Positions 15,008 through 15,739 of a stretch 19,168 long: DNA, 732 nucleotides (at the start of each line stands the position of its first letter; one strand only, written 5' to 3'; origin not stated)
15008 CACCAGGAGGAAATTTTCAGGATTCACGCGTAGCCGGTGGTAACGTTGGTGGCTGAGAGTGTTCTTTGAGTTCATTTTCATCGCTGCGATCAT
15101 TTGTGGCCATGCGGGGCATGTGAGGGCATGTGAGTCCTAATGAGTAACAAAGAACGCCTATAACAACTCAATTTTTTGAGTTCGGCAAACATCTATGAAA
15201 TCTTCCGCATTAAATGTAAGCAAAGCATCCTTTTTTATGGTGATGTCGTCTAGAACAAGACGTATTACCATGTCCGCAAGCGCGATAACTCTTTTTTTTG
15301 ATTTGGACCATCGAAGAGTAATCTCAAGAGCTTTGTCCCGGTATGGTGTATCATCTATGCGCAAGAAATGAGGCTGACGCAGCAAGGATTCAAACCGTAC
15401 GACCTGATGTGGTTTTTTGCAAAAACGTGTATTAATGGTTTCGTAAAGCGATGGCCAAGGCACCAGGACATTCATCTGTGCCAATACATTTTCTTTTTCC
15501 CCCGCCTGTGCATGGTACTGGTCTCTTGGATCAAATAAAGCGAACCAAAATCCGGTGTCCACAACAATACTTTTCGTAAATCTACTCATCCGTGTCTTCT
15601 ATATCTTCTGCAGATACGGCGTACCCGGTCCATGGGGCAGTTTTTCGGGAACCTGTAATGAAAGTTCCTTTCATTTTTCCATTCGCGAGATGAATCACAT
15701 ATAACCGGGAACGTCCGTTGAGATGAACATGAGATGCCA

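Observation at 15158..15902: PIN-nuclease operon with a noncanonical 106-aa upstream partner in an AT-rich islet: candidate novel toxin-antitoxin or defence pair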

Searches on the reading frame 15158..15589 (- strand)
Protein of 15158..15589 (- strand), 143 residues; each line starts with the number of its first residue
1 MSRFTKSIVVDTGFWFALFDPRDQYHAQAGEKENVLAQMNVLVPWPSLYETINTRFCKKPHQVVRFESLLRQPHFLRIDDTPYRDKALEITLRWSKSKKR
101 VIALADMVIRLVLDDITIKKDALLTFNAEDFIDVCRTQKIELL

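Call 4: search_protein_families(library=pfam, proteins=[window:15158-15589:-], max_evalue=1)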
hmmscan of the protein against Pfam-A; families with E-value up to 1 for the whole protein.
window:15158-15589:- (143 aa): 1 family
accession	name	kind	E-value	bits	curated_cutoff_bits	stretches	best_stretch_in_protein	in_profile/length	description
PF01850.27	PIN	-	0.0088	17.1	23.6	1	8-110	1-97/120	PIN domain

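Call 5: search_protein_families(library=ncbifam, proteins=[window:15158-15589:-], max_evalue=1)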
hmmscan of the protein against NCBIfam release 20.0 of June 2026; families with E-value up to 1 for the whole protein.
window:15158-15589:- (143 aa): 1 family
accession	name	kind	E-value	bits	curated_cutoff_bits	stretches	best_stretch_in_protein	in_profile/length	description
NF047959.1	TA_toxin_VapC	equivalog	0.0052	16.9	80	1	8-135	1-120/125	type II toxin-antitoxin system VapC family toxin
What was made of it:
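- On PIN-domain / VapC toxin (gene B): 17.1 bits against a 23.6-bit cut-off, and 16.9 against 80 (calls 4, 5).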

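Call 6: search_protein_families(library=padloc, proteins=[window:15158-15589:-], max_evalue=1)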
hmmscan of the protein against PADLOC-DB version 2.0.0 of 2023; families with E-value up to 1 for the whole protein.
window:15158-15589:- (143 aa): 0 families
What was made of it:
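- No PADLOC or NCBIfam toxin-antitoxin model is passed (calls 5, 6). No PADLOC hit (call 6).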

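Call 10: search_solved_structures(query=window:15158-15589:-, max_evalue=10)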
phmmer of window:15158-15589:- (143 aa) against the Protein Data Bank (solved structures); distinct sequences matched with E-value up to 10: 0.

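Call 28: search_solved_structures(query=A2, max_evalue=1, show_alignments=2)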
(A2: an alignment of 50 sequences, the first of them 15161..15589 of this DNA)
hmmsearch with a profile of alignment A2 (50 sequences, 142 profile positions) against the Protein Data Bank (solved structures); distinct sequences matched with E-value up to 1: 9.
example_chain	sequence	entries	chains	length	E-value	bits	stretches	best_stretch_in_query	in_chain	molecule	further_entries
5wzf_A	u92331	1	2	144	0.069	16.6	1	4-112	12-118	23S rRNA-specific endonuclease VapC20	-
1w8i_A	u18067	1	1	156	0.2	15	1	7-114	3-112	PUTATIVE VAPC RIBONUCLEASE AF_1683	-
6mwq_G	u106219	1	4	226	0.25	14.8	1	40-86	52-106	Green fluorescent protein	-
8i4o_A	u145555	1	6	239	0.54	13.7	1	40-88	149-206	Split Green flourescent protein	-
6b7r_B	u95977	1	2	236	0.59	13.6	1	41-88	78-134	Green fluorescent protein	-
6b7t_A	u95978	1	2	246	0.64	13.4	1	41-88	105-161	Green fluorescent protein,Green fluorescent protein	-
6ofo_A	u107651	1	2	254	0.67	13.4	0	41-88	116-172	Green fluorescent protein (GFP); s10 circular permutant (194-195)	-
7c03_A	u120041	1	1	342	0.78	13.2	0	40-88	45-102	POLArISact(T57S)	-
5yr3_A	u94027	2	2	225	0.85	13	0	41-88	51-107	Yellow fluorescent protein | PSP2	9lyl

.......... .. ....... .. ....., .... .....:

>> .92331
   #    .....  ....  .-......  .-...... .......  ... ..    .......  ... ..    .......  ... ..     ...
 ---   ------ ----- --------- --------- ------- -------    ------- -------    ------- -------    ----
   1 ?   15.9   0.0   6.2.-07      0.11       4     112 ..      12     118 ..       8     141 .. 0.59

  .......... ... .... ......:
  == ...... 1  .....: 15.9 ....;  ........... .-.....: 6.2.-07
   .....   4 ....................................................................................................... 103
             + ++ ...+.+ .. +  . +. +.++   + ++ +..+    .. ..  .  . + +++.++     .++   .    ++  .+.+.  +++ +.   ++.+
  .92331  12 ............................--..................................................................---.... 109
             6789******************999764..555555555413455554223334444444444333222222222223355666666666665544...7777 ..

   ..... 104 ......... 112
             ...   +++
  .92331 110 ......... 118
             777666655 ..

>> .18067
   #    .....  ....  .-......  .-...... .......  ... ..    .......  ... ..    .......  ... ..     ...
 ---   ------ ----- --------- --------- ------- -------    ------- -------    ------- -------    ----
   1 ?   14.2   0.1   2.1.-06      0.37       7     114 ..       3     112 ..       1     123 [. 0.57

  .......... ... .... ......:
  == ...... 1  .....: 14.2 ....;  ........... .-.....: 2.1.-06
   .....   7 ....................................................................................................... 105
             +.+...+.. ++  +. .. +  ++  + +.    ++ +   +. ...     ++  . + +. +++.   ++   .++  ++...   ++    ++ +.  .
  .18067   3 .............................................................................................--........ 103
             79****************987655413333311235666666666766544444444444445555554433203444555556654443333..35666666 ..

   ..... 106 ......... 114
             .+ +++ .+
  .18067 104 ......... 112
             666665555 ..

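Call 29: search_protein_families(library=pfam, alignment_id=A2, max_evalue=0.01)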
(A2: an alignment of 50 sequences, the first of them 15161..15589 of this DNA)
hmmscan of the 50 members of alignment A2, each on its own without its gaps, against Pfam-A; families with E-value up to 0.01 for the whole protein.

A. member 1, window:15161-15589:- (143 aa): 1 family
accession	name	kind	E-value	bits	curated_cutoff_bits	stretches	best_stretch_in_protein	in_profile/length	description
PF01850.27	PIN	-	0.0088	17.1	23.6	0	8-110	1-97/120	PIN domain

B. families by the number of members that match (of 50 scanned): 2 families
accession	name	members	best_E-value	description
PF01850.27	PIN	16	1.4e-07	PIN domain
PF02914.21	DDE_2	1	0.0043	Bacteriophage Mu transposase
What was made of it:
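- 15158..15589 (-): Gene B: 143-aa divergent VapC-like PIN-domain nuclease with D11, E50, D106 and D130 (plus N127). Putative toxin. Pfam PIN 17.1 bits, below the 23.6-bit cut-off (call 4); 16 of 50 relatives hit PIN, best E 1.4e-7 (call 29).
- On PIN-domain / VapC toxin (gene B): 16 of 50 relatives hit PIN at E <= 0.01, best 1.4e-7 (call 29).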

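Call 31: find_homologous_proteins(query=window:15161-15589:-, max_evalue=0.001)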
Query window:15161-15589:- (143 aa): 150 proteins with E <= 0.001 among 160 candidates; the best 120 are listed.
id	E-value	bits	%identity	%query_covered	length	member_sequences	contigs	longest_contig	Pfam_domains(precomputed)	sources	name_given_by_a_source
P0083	3.7e-90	317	100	100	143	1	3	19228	-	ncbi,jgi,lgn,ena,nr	ncbi:MAG TPA: hypothetical protein PLI09_23940 [Candidatus Hydrogenedentes bacterium]|nr:hypothetica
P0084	3.6e-64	233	71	100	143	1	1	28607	-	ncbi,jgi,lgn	-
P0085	4.7e-47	178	54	100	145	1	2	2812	-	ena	-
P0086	6.5e-46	174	56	100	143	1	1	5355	-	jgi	jgi:hypothetical protein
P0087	7.7e-44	167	53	99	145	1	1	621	-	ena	-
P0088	9.7e-44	167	53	100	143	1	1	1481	-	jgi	jgi:predicted nucleic acid-binding protein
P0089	1.0e-43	167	53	100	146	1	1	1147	-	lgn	-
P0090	2.9e-43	165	52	100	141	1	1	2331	-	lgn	-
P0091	4.8e-43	165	52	100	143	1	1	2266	-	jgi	jgi:predicted nucleic acid-binding protein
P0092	1.4e-42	163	54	100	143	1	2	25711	-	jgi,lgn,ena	-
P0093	1.9e-42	163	52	100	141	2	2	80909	-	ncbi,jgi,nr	ncbi:MAG TPA: hypothetical protein VGZ00_08285 [Candidatus Baltobacteraceae bacterium]|jgi:predicted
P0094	3.0e-42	162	53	100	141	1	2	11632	-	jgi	jgi:predicted nucleic acid-binding protein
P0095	3.8e-42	162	52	100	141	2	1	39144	-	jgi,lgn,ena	-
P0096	9.1e-42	160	53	100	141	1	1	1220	-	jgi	jgi:predicted nucleic acid-binding protein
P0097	4.6e-41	158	51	100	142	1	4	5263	-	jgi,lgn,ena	-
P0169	3.0e-31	126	42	97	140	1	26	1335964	-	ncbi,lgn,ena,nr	ncbi:MAG TPA: hypothetical protein PK325_09875 [Cyclobacteriaceae bacterium]|nr:hypothetical protein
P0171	4.4e-31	126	46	97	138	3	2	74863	-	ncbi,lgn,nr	ncbi:MAG: hypothetical protein SO179_03180 [Bacteroidales bacterium]|nr:hypothetical protein [Bacter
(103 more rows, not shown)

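Call 38: search_protein_families(library=phrogs, proteins=[window:15161-15589:-], max_evalue=1)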
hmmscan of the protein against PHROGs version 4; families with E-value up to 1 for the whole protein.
window:15161-15589:- (143 aa): 0 families

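Call 41: predict_structure(alignment_id=A3)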
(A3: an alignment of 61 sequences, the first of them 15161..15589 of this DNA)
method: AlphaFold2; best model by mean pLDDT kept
length: 143 residues; sequences in the alignment: 61
mean_pLDDT: 91.7   pTM: 0.85
mean pLDDT of the five models: 91.7, 91.4, 90.6, 89.9, 88.7
residues with pLDDT >= 90: 111; 70-90: 30; 50-70: 1; < 50: 1
segments of 3 or more residues with pLDDT < 50: none
pLDDT, mean of each block of 10 residues (from residue 1): 84 90 93 93 85 85 91 94 96 90 93 96 95 97 96
secondary structure, 60 per line:
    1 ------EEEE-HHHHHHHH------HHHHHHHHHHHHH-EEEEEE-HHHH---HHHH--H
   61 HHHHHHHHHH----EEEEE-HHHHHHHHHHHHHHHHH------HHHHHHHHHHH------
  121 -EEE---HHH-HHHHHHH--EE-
elements in order: E7-10 H12-19 H26-38 E40-45 H47-50 H54-57 H60-70 E75-79 H81-97 H104-114 E122-124 H132-138
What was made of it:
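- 15158..15589 (-): AF2 pLDDT 91.7 (call 41).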

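Call 46: fold_search(model_id=the predicted structure, library=pdb)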
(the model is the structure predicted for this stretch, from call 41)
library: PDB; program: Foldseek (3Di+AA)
matches with E <= 10: 542; with E <= 0.001: 6
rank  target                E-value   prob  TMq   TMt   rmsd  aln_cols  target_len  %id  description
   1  5wzf_B                3.1e-04  1.00  0.66  0.71   3.7       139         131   19  Crystal structure of Mycobacterium tuberculosis VapC20 (Rv2549c), Sarcin-Ricin loop cleaving toxin (released 2017-10-25)
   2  1ye5_B                3.3e-04  1.00  0.55  0.53   5.0       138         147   18  Crystal structure of hypothetical protein of unknown function from pyrococcus horikoshii OT3 (released 2005-05-17)
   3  5x3t_B                4.5e-04  1.00  0.60  0.62   3.7       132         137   17  VapBC from Mycobacterium tuberculosis (released 2017-06-07)
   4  1w8i                  5.8e-04  1.00  0.69  0.64   9.4       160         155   15  The Structure of gene product af1683 from Archaeoglobus fulgidus. (released 2004-11-16)
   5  1ye5_A                6.6e-04  1.00  0.58  0.58   5.0       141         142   17  Crystal structure of hypothetical protein of unknown function from pyrococcus horikoshii OT3 (released 2005-05-17)
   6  1y82_A                7.5e-04  1.00  0.58  0.57   4.9       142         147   15  Conserved hypothetical protein Pfu-367848-001 from Pyrococcus furiosus (released 2005-01-25)
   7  5wz4_A                1.2e-03  1.00  0.67  0.73   2.9       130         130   18  Crystal structure of Mycobacterium tuberculosis VapC20 (Rv2549c), Sarcin-Ricin loop cleaving toxin (released 2017-10-25)
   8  4chg_A                1.2e-03  1.00  0.60  0.63   4.4       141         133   16  Crystal structure of VapBC15 complex from Mycobacterium tuberculosis (released 2014-11-12)
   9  2bsq_A                1.3e-03  1.00  0.54  0.54   5.1       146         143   14  FitAB bound to DNA (released 2006-08-24)
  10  2bsq_B                1.4e-03  1.00  0.55  0.56   4.8       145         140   14  FitAB bound to DNA (released 2006-08-24)
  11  2h1c_A                1.5e-03  1.00  0.51  0.52   5.2       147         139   13  Crystal Structure of FitAcB from Neisseria gonorrhoeae (released 2006-09-26)
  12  3zvk_B                1.7e-03  1.00  0.60  0.63   4.6       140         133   11  Crystal structure of VapBC2 from Rickettsia felis bound to a DNA fragment from their promoter (released 2011-12-14)
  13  3zvk_C                2.2e-03  1.00  0.59  0.63   4.6       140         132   11  Crystal structure of VapBC2 from Rickettsia felis bound to a DNA fragment from their promoter (released 2011-12-14)
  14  5h4h_B                2.2e-03  1.00  0.54  0.53   5.1       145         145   14  Structure of PIN-domain protein (VapC4 toxin) from Pyrococcus horikoshii determined at 2.2 A resolution (released 2016-11-23)
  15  5wzf_A                3.0e-03  1.00  0.67  0.73   2.9       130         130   19  Crystal structure of Mycobacterium tuberculosis VapC20 (Rv2549c), Sarcin-Ricin loop cleaving toxin (released 2017-10-25)
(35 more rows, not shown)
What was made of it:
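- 15158..15589 (-): Foldseek top hits are Mtb VapC20, other VapC proteins and FitB (call 46).
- On PIN-domain / VapC toxin (gene B): Foldseek top hits are VapC20, PH0500, AF1683, VapC15 and FitB, probability 1.0, TM 0.55-0.73 (call 46).
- B is PIN/VapC-like: calls 4, 28, 29, 41, 46.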

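Call 52: find_encoding_contigs(protein=P0169, flank=4000, max_places=2)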
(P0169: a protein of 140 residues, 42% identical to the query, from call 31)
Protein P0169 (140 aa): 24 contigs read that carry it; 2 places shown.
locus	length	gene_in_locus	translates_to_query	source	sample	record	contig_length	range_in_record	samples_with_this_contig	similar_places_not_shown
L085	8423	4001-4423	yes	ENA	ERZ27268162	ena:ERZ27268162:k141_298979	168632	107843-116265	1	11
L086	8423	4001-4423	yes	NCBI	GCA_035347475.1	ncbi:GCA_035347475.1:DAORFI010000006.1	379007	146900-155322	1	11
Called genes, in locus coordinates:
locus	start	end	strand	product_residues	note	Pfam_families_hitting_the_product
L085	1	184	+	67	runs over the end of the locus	PF07285:DUF1444 (weak)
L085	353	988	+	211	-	-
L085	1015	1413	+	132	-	-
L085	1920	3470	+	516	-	-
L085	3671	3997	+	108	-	-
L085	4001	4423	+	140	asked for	-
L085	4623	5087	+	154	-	PF04480:DUF559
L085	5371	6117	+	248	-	-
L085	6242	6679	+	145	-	-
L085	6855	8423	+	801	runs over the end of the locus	PF12704:MacB_PCD, PF02687:FtsX, PF12704:MacB_PCD (weak), PF02687:FtsX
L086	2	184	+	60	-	-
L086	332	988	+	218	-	-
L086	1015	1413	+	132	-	-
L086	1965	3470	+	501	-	-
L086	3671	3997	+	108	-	-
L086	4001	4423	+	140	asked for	-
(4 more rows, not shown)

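Call 53: find_encoding_contigs(protein=P0171, flank=4000, max_places=2)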
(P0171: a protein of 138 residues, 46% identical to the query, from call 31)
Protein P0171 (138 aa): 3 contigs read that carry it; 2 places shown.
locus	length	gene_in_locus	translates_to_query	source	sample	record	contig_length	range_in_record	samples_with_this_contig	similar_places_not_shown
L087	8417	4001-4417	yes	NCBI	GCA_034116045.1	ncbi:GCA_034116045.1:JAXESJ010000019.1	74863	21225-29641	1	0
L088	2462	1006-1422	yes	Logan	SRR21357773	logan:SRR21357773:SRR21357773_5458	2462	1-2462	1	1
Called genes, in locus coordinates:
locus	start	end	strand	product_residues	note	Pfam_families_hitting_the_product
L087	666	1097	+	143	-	PF18291:HU-HIG, PF00216:Bac_DNA_binding (weak)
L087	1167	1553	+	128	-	PF18291:HU-HIG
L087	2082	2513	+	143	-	PF13274:SocA_Panacea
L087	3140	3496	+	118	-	PF05635:23S_rRNA_IVP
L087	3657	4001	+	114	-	-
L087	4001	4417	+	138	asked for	-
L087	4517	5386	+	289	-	PF04383:KilA-N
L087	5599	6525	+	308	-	PF14253:AbiH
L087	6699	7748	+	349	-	PF01073:3Beta_HSD, PF01370:Epimerase, PF02719:Polysacc_synt_2, PF04321:RmlD_sub_bind (weak), PF05368:NmrA, PF16363:GDP_Man_Dehyd, PF13460:NAD_binding_10, PF08485:Polysacc_syn_2C, +2 more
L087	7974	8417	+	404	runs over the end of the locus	PF01370:Epimerase, PF07993:NAD_binding_4 (faint), PF14667:Polysacc_synt_C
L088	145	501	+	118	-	PF05635:23S_rRNA_IVP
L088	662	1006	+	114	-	-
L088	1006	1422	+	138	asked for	-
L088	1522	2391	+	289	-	PF04383:KilA-N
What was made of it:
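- Defence/TA island with SocA_Panacea, AbiH and KilA-N (call 53).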

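Call 59: find_related_loci(query=A3, collection=metagenome_contigs, flank=3000)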
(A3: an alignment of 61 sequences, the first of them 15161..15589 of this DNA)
Query A3 (143 aa) in metagenome_contigs; peptide patterns used: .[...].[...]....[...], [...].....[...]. (x = any residue, [..] = any of these).
513 stretches matched a pattern; 319 encode a relative of the query (tblastn E <= 1e-3); the best 80 are kept; 80 distinct loci.
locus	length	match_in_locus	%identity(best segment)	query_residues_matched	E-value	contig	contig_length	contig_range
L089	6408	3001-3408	54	6-143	2e-52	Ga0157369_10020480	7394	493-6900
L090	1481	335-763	55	1-143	5e-53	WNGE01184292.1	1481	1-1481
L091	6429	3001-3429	53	1-143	1e-50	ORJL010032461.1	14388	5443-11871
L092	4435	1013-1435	51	1-143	9e-50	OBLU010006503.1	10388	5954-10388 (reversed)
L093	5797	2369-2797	54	1-143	2e-49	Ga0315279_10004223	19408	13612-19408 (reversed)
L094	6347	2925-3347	52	1-143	2e-49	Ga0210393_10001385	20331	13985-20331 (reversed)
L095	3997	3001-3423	50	1-143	2e-48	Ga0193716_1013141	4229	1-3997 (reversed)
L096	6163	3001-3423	50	1-143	1e-47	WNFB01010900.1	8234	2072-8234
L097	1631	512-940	51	1-143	1e-48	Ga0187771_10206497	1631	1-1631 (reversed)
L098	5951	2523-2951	50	1-143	1e-47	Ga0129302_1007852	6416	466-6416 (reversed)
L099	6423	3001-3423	50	1-143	1e-47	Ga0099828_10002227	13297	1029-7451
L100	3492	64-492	50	1-143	1e-47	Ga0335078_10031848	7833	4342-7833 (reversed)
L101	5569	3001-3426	51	1-143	4e-47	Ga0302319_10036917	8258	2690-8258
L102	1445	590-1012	52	1-143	2e-48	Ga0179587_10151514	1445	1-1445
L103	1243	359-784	50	1-143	1e-48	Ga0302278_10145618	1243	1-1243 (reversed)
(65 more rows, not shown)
